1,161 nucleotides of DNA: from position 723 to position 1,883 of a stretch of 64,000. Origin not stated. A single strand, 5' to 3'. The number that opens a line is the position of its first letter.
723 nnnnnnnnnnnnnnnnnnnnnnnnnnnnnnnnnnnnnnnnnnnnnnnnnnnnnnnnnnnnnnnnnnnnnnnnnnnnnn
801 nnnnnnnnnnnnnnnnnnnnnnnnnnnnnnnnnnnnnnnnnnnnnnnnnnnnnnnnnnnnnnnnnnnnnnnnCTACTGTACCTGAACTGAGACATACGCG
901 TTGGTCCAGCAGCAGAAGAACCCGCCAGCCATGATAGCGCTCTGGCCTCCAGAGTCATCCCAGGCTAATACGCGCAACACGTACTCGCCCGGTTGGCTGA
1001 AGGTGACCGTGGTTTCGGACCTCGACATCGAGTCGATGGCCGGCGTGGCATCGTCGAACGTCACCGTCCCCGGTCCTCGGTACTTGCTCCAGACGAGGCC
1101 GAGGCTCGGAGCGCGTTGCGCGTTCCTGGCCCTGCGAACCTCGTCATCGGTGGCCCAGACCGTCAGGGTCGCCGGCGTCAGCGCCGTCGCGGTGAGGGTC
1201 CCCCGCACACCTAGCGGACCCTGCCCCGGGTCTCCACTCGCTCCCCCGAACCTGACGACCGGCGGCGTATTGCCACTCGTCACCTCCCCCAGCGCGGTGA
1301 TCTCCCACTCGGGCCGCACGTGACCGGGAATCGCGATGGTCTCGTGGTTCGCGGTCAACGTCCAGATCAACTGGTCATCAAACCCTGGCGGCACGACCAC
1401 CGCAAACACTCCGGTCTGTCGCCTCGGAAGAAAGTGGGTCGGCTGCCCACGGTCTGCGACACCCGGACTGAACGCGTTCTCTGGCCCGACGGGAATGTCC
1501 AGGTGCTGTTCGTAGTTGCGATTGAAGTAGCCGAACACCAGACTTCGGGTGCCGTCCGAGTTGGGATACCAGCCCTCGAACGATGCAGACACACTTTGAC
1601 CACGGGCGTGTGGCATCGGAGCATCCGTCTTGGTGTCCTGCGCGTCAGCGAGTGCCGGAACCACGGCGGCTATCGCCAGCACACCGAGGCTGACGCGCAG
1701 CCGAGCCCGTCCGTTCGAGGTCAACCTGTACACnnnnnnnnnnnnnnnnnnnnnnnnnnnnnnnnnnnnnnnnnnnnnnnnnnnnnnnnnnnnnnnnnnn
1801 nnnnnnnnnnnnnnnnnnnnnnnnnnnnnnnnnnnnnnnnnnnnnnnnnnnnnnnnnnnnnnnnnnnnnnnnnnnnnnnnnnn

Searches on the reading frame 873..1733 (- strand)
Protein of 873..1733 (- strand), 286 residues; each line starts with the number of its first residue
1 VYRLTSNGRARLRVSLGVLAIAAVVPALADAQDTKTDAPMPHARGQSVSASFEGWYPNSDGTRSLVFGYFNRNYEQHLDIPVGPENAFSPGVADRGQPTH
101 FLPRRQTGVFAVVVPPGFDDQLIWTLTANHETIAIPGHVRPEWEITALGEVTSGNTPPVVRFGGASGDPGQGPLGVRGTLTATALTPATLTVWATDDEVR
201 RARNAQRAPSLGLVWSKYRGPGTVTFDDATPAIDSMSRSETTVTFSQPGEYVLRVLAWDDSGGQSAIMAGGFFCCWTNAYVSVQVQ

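Call 26: search_protein_families(library=pfam, proteins=[window:873-1733:-], max_evalue=0.001)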
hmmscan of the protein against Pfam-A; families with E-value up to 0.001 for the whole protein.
window:873-1733:- (286 aa): 1 family
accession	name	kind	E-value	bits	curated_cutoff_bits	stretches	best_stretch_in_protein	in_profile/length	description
PF17882.6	SBD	-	0.00098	19.8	20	0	202-230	26-54/76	OAA-family lectin sugar binding domain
